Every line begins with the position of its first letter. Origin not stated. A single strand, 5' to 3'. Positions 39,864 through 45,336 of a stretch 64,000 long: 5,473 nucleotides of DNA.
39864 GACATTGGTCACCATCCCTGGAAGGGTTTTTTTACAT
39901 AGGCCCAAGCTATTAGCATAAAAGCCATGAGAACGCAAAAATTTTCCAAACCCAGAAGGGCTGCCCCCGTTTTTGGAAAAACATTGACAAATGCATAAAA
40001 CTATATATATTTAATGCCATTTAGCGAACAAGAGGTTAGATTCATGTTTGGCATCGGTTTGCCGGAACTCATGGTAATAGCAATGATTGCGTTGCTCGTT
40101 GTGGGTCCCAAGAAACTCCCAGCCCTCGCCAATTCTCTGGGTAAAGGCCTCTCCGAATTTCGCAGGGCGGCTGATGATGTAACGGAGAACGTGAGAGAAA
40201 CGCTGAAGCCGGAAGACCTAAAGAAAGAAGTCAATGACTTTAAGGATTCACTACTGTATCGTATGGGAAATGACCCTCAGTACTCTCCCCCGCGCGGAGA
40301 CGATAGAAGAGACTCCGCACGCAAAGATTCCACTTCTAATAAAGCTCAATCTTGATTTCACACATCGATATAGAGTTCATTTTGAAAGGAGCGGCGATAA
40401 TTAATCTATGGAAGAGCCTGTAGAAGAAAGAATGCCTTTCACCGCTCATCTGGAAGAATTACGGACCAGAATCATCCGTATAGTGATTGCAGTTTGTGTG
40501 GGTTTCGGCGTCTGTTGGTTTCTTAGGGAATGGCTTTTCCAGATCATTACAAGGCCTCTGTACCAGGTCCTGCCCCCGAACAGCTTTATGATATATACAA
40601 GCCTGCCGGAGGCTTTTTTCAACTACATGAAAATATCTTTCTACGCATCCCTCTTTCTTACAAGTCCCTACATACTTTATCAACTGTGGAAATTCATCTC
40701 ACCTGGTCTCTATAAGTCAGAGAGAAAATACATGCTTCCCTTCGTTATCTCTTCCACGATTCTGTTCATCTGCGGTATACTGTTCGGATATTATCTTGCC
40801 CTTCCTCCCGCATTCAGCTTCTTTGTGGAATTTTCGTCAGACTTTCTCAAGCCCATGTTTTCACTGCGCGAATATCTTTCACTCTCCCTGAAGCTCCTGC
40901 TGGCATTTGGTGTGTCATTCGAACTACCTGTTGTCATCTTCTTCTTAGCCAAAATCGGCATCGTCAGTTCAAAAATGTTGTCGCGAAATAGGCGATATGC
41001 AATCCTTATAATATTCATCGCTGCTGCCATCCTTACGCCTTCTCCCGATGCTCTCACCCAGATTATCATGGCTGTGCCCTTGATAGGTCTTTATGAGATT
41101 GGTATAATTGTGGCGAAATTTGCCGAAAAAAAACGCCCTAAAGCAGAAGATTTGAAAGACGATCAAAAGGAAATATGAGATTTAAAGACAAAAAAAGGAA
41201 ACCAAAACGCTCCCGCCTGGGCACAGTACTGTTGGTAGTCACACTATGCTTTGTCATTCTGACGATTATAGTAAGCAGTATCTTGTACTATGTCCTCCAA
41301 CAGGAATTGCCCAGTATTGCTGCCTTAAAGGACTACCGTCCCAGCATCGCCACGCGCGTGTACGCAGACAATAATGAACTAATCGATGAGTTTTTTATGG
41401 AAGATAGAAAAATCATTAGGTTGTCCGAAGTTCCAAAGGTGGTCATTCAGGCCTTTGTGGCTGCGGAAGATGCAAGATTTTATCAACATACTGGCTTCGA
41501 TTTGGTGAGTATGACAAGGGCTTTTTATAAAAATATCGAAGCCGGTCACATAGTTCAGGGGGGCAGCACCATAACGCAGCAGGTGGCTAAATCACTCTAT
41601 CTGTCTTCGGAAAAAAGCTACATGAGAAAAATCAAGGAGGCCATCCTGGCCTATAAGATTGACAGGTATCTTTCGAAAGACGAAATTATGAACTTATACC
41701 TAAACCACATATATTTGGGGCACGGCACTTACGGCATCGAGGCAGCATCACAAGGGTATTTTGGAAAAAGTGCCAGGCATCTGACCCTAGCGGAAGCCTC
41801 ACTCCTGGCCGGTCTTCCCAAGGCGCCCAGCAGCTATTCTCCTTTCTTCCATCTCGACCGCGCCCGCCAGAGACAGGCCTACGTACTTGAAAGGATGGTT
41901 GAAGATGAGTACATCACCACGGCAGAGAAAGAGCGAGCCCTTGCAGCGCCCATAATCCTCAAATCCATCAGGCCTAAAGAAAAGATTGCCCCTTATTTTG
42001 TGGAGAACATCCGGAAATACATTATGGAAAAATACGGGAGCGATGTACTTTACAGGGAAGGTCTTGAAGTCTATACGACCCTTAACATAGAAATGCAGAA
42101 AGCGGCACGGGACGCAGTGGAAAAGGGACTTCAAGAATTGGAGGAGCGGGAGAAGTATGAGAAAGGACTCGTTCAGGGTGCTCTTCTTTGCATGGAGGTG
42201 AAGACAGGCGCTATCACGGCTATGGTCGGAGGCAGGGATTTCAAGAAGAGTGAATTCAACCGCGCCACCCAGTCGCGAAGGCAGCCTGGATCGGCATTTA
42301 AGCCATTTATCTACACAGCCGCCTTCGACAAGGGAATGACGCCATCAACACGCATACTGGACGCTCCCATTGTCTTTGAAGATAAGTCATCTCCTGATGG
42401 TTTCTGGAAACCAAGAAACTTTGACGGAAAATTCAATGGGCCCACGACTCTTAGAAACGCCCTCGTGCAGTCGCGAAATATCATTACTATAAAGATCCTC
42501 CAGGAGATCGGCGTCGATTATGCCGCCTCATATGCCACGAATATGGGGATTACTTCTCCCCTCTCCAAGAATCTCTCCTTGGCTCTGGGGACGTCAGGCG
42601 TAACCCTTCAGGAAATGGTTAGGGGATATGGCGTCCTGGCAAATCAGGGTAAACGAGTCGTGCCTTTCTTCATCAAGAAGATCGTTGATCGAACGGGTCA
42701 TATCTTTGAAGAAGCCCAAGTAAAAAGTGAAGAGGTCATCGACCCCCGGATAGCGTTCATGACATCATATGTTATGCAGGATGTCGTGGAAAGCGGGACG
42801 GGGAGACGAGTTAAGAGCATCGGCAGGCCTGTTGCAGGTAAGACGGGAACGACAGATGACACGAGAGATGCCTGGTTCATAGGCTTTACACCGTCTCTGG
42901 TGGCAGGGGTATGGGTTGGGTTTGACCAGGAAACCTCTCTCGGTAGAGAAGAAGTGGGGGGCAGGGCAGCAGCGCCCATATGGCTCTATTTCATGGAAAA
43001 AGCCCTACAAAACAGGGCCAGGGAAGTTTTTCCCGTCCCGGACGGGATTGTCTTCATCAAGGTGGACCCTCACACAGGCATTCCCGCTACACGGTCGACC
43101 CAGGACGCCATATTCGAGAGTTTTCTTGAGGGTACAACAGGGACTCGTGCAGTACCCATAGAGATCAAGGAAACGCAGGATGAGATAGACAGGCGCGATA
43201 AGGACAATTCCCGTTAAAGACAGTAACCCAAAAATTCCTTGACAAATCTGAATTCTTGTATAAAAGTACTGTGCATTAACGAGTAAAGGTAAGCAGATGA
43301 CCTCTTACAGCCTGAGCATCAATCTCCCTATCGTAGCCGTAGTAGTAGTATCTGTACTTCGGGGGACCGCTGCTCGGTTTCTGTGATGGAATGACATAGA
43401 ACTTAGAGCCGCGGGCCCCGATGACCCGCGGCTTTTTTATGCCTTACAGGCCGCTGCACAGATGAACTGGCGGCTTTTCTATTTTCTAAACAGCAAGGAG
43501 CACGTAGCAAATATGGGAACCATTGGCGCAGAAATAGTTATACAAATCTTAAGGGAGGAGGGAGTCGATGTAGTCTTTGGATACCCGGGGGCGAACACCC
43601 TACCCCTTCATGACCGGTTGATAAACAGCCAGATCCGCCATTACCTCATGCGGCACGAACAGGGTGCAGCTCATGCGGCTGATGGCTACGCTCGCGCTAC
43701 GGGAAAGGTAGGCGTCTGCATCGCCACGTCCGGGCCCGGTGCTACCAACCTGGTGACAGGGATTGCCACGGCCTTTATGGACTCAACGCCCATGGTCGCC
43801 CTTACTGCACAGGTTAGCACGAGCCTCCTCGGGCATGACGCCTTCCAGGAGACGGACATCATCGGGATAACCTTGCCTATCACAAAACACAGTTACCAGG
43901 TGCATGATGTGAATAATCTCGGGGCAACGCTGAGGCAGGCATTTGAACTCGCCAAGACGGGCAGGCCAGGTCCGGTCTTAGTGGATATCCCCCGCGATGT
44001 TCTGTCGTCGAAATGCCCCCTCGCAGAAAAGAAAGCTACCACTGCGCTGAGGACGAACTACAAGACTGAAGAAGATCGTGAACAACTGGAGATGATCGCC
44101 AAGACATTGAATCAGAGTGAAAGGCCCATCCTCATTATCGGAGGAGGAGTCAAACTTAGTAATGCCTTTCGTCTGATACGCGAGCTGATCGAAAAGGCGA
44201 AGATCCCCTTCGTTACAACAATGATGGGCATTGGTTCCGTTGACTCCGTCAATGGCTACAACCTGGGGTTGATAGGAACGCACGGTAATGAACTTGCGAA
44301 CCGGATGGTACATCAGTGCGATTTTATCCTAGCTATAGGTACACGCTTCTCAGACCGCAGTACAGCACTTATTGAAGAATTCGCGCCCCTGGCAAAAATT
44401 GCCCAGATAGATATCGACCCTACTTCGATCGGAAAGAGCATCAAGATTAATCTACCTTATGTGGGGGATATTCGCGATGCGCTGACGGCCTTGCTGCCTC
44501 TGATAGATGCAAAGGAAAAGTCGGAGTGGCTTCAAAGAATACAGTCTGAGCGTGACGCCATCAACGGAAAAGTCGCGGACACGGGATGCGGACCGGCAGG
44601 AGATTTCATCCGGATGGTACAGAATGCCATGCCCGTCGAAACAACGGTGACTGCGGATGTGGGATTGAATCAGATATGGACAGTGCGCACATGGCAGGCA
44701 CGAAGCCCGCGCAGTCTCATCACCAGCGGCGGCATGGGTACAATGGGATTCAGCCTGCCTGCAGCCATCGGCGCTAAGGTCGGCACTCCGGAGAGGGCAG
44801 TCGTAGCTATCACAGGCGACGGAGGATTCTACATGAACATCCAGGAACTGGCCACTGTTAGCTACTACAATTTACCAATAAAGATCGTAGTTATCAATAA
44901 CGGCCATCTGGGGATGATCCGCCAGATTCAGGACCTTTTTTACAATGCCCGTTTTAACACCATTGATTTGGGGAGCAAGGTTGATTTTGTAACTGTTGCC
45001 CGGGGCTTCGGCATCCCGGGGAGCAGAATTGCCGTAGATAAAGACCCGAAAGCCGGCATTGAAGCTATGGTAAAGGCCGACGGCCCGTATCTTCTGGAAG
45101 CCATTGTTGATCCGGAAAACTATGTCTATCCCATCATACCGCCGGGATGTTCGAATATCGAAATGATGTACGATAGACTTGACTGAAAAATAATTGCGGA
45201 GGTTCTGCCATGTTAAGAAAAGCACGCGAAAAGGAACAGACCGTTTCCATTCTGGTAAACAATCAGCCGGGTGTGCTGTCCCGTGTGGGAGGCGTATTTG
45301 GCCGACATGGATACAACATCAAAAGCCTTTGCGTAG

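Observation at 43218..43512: Val-codon leader-peptide attenuator in front of ilvBN copy 1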

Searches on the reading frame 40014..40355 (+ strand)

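Call 9: search_protein_families(library=ncbifam, proteins=[window:40014-40355:+])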
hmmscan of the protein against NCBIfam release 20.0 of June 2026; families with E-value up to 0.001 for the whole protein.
window:40014-40355:+ (113 aa): 20 families
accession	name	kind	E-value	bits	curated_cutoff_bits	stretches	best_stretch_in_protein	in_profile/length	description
NF011429.0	PRK14857.1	equivalog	2.3e-17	63.2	77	1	11-71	3-63/91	TatA/E family twin arginine-targeting protein translocase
TIGR01410.1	tatB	equivalog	1.3e-16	60.9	56.5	1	12-78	1-67/80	Sec-independent protein translocase protein TatB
NF011430.0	PRK14861.1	subfamily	2.9e-15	55.5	62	1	11-67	2-58/61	twin arginine translocase protein A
NF002377.0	PRK01371.1-4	equivalog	3.9e-14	53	96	1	11-76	1-66/119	sec-independent translocase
TIGR01411.1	tatAE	subfamily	7e-14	51.2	53.9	1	13-57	1-45/47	twin-arginine translocase TatA/TatE family subunit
NF047941.1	TatB_Rickett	equivalog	9.7e-10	38.5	75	1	11-87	1-74/84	Sec-independent protein translocase subunit TatB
NF003400.0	PRK04654.1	equivalog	2.4e-09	37.4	211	1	11-80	1-70/214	sec-independent translocase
NF002376.0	PRK01371.1-3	equivalog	2.2e-07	31.3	181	1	12-77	3-68/179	Sec-independent protein translocase protein TatB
NF002374.0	PRK01371.1-1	equivalog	2.4e-07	31.3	162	1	14-78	5-69/152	sec-independent translocase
NF002375.0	PRK01371.1-2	equivalog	1e-06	29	137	1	11-78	1-68/137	sec-independent translocase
NF003396.0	PRK04598.1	equivalog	1.5e-05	25.3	121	1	11-62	1-52/81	Sec-independent protein translocase subunit TatA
NF002402.0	PRK01470.1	equivalog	1.8e-05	24.2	71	1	13-57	2-46/53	twin arginine translocase protein A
NF002960.0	PRK03625.1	equivalog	2.3e-05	24.6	92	1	11-65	1-55/67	twin-arginine translocase subunit TatE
NF001212.0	PRK00182.1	equivalog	2.4e-05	24.7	195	1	13-67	4-58/165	Sec-independent protein translocase subunit TatB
NF002500.0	PRK01833.1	equivalog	2.4e-05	24.6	115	1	11-56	1-46/74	Sec-independent protein translocase subunit TatA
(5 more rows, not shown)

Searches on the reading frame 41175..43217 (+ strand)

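Call 9: search_protein_families(library=ncbifam, proteins=[window:41175-43217:+])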
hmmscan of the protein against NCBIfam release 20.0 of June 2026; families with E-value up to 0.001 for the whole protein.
window:41175-43217:+ (680 aa): 17 families
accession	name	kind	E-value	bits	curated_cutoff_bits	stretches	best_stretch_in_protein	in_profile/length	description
TIGR02074.1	PBP_1a_fam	subfamily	9e-201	668.3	508.75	1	78-613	2-535/535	PBP1A family penicillin-binding protein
NF051885.1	tranpepglycosPbpC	equivalog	7e-173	576.6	900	1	11-623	5-606/632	multimodular transpeptidase-transglycosylase PbpC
NF008643.0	PRK11636.1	equivalog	1e-147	493.8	1263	3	18-328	6-316/850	peptidoglycan glycosyltransferase/peptidoglycan DD-transpeptidase MrcA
TIGR02071.1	PBP_1b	equivalog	8e-127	424.3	717.75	1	74-639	143-709/729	penicillin-binding protein 1B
TIGR02073.1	PBP_1c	equivalog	6e-112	375.6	494.2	1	59-648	11-578/728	penicillin-binding protein 1C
NF007061.0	PRK09506.1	equivalog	7.8e-99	331.6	1120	1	76-632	209-766/825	bifunctional glycosyl transferase/transpeptidase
NF011423.0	PRK14850.1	equivalog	2.8e-92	310.4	1275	1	77-640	156-720/764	penicillin-binding protein 1b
NF038272.1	strep_PBP1A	exception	1.3e-91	307.8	1075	1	18-565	10-564/658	penicillin-binding protein PBP1A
NF038276.1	strep_PBP2A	exception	2.3e-87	293.9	1100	1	10-585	34-610/716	penicillin-binding protein PBP2A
NF008414.0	PRK11240.1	equivalog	6.8e-70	236.1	1121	1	81-614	67-567/774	peptidoglycan glycosyltransferase PbpC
NF038274.1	strep_PBP1B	exception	2.5e-66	224.5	1225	2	286-619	334-669/745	penicillin-binding protein PBP1B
TIGR02070.1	mono_pep_trsgly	equivalog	5.5e-46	156.9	182.65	1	76-243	53-220/224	monofunctional biosynthetic peptidoglycan transglycosylase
NF010008.0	PRK13481.1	equivalog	1.3e-40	139.4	270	1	76-257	78-265/269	glycosyltransferase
TIGR03423.1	pbp2_mrdA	equivalog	7.6e-25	87.5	455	2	472-573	433-557/593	penicillin-binding protein 2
TIGR02214.1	spoVD_pbp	equivalog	3e-10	39.1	688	1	475-608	407-552/636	stage V sporulation protein D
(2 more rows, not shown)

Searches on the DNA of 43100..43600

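Call 4: search_rna_families(source=window, start=43100, end=43600, threshold=evalue, max_evalue=10, show_alignments=3)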
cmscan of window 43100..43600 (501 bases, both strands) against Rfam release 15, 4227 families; matches with E-value up to 10: 2.
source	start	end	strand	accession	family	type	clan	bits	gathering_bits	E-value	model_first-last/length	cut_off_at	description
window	43367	43440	+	RF02871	ncS54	Gene; sRNA;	-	17.6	43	0.21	1-79/79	no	Burkholderia sRNA 54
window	43516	43588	+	RF02207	WT1-AS_5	Gene; lncRNA;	-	14.7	80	0.47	1-79/79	no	WT1 antisense RNA conserved region 5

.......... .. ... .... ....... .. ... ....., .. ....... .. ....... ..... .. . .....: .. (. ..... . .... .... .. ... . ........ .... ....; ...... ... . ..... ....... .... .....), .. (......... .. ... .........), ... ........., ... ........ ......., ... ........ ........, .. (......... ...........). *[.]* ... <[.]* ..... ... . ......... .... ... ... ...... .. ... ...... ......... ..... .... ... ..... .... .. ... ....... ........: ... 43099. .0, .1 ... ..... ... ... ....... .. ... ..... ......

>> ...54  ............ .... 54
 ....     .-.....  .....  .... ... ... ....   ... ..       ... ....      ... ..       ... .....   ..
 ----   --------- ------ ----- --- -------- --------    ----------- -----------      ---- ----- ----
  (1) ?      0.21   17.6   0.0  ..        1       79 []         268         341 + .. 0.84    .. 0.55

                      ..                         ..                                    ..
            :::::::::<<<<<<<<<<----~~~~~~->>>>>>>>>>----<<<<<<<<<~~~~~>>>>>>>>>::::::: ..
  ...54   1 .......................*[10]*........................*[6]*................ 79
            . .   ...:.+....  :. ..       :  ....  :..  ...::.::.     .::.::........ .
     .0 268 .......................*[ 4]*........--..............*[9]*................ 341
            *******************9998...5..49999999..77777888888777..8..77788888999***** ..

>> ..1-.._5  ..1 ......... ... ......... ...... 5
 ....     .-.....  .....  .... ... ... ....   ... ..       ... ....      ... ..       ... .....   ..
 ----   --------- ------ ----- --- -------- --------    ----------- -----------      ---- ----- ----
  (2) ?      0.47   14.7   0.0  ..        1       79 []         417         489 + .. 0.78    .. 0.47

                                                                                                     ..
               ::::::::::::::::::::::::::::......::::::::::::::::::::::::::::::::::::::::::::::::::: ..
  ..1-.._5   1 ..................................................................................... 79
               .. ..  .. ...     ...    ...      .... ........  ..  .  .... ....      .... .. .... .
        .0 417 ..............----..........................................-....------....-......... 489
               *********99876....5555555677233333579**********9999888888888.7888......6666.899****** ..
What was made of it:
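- On Rfam leader and attenuator RNA families, and the T-box: The best hit in 43100-43600 was ncS54 at 17.6 bits against a 43-bit cutoff, E = 0.21, and it rests only on the terminator shape (call 4).
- Only chance-level hits (E = 0.21 and 0.47) occur in 43100-43600 (call 4).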

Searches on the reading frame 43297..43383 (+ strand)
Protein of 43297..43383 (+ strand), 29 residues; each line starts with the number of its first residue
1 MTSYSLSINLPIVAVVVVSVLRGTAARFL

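Call 53: search_protein_families(library=pfam, proteins=[window:43297-43383:+], max_evalue=10)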
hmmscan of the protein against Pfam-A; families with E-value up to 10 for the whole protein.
seq(29 aa): 0 families

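Call 54: search_protein_families(library=ncbifam, proteins=[window:43297-43383:+], max_evalue=10)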
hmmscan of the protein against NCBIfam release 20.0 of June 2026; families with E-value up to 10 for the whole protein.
seq(29 aa): 0 families
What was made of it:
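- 43297..43386 (+): Leader ORF of 29 codons plus TGA, encoding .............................. There is no Pfam or NCBIfam match (calls 53, 54).
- Closest known: Escherichia coli ivbL-ilvBN attenuator. Different: There is no sequence similarity, and the leaders match no Pfam or NCBIfam family (calls 53, 54).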

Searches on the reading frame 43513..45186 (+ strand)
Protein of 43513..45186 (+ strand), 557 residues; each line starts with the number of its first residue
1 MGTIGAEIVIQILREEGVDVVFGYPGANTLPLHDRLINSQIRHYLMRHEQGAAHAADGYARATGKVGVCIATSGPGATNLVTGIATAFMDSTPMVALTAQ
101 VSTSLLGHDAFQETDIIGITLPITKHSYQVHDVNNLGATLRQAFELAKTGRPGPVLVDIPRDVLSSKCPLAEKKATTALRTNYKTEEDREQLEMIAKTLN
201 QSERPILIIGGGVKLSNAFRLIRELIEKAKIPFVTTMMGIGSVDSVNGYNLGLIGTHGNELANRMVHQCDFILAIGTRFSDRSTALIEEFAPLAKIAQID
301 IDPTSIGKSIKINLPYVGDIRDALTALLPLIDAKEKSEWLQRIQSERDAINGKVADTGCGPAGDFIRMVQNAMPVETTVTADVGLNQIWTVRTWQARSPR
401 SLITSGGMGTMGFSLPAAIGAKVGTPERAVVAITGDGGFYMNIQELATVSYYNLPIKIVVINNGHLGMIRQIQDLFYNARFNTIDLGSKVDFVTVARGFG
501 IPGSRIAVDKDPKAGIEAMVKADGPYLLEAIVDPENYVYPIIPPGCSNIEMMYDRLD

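Call 9: search_protein_families(library=ncbifam, proteins=[window:43513-45186:+])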
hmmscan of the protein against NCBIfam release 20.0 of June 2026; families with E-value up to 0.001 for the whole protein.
window:43513-45186:+ (557 aa): 55 families (the best 25 are shown)
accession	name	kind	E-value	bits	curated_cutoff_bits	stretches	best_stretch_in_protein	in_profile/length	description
TIGR00118.1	acolac_lg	equivalog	8.4e-199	661.6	538.35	1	5-552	3-554/557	biosynthetic-type acetolactate synthase large subunit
NF004919.0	PRK06276.1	equivalog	2.1e-191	637.2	866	1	5-552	3-557/582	acetolactate synthase large subunit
NF006524.0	PRK08978.1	equivalog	4.8e-190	632.5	738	1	5-553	3-545/548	acetolactate synthase 2 catalytic subunit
NF004710.0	PRK06048.1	equivalog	5.2e-186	619.4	976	1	5-551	10-556/561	acetolactate synthase large subunit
NF005228.0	PRK06725.1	equivalog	2.8e-173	577.2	991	1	4-556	17-569/571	acetolactate synthase large subunit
NF005651.0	PRK07418.1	subfamily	3.1e-173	577.3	942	1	4-552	20-579/617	acetolactate synthase large subunit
NF006016.1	PRK08155.1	equivalog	2.1e-169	564.5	870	1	4-552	4-552/554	acetolactate synthase large subunit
NF005860.0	PRK07789.1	equivalog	3.2e-165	550.9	881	1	5-554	36-600/615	acetolactate synthase large subunit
NF005824.0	PRK07710.1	equivalog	4.8e-165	550.2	976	1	4-551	18-567/573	acetolactate synthase large subunit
NF006319.0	PRK08527.1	equivalog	5.4e-163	543.4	905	1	4-554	5-560/565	acetolactate synthase large subunit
NF006581.0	PRK09107.1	equivalog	1.1e-159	532.5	974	1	4-553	12-574/595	acetolactate synthase 3 large subunit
NF005584.0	PRK07282.1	equivalog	7.4e-153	510.1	970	1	4-552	11-560/566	acetolactate synthase large subunit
NF005058.0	PRK06466.1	equivalog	2e-150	502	951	1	5-542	6-557/574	acetolactate synthase 3 large subunit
NF005409.0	PRK06965.1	equivalog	3.4e-144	481.5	1035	1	3-552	21-581/587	acetolactate synthase 3 catalytic subunit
NF006525.0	PRK08979.1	equivalog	2.5e-143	478.5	1084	1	5-551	6-564/572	acetolactate synthase 3 large subunit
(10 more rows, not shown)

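Call 10: find_related_loci(query=window:43513-45186:+, collection=genome_contigs, flank=4000)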
Query window:43513-45186:+ (557 aa) in genome_contigs; peptide patterns used: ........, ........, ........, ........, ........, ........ (x = any residue, [..] = any of these).
153 stretches matched a pattern; 132 encode a relative of the query (tblastn E <= 1e-3); the best 80 are kept; 78 distinct loci.
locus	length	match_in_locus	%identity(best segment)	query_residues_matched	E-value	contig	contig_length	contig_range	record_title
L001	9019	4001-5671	94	1-557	0e+0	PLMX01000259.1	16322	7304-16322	MAG: Syntrophaceae bacterium isolate fen_1164 73.20120800_E2X.21_contig_1128, whole genome shotgun sequence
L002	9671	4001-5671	93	1-557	0e+0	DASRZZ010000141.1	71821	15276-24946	MAG TPA_asm: Syntrophales bacterium isolate SMAG_U15336 k141_3897556, whole genome shotgun sequence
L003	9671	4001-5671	94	1-557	0e+0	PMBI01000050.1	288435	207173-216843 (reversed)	MAG: Syntrophaceae bacterium isolate fen_1145 73.20120700_E3M.73_contig_17309, whole genome shotgun sequence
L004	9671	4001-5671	93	1-557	0e+0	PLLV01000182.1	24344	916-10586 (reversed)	MAG: Syntrophaceae bacterium isolate fen_1168 73.20120800_E3S.49_contig_21280, whole genome shotgun sequence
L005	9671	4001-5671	92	1-557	0e+0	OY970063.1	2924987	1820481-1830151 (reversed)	MAG: uncultured delta proteobacterium isolate MFD10007.bin.1.119 genome assembly, chromosome: 1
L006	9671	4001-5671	93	1-557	0e+0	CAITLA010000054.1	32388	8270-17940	MAG: uncultured Syntrophaceae bacterium isolate AM-sed-core3-D1_bin-194 genome assembly, contig: bin-194:054/313, whole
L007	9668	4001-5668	93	1-557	0e+0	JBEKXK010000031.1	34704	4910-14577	MAG: Syntrophales bacterium isolate SPRUCE 64 SPRUCE_64_31, whole genome shotgun sequence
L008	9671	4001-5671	92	1-557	0e+0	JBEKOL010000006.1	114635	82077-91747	MAG: Syntrophales bacterium isolate SPRUCE 43 SPRUCE_43_6, whole genome shotgun sequence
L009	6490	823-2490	85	1-556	0e+0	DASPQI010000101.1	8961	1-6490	MAG TPA_asm: Syntrophales bacterium isolate SMAG_U12195 k141_2725414, whole genome shotgun sequence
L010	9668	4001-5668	84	1-556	0e+0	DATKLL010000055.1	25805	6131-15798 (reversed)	MAG TPA_asm: Syntrophales bacterium isolate SMAG_U14684 k141_1657260, whole genome shotgun sequence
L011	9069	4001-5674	84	1-557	0e+0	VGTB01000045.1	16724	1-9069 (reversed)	MAG: Deltaproteobacteria bacterium isolate M_DeepCast_400m_m1_009 M_DeepCast_400m_m1_009_Ga0194112_10005659, whole genom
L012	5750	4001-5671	83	1-557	0e+0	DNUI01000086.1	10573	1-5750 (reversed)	MAG TPA_asm: Syntrophaceae bacterium isolate UBA10514 contig_3110, whole genome shotgun sequence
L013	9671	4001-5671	82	1-557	0e+0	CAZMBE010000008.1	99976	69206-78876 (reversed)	MAG TPA_asm: uncultured Syntrophaceae bacterium isolate binchicken_co74_360 genome assembly, contig: NODE_346_length_999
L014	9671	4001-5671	82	1-557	0e+0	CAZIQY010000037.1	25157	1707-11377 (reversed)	MAG TPA_asm: uncultured Syntrophaceae bacterium isolate SRP098346_co1_212 genome assembly, contig: NODE_1620_length_2515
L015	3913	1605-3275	82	1-557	0e+0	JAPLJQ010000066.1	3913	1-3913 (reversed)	MAG: Deltaproteobacteria bacterium isolate LacPavin_0419_WC70S_MAG_49_10 LacPavin_0419_WC70S_scaffold_78484, whole genom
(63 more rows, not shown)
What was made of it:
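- Checked: NCBIfam TIGR00118 gives E = 8e-199 (call 9), and tblastn matches in relatives start at residue 1 (call 10).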
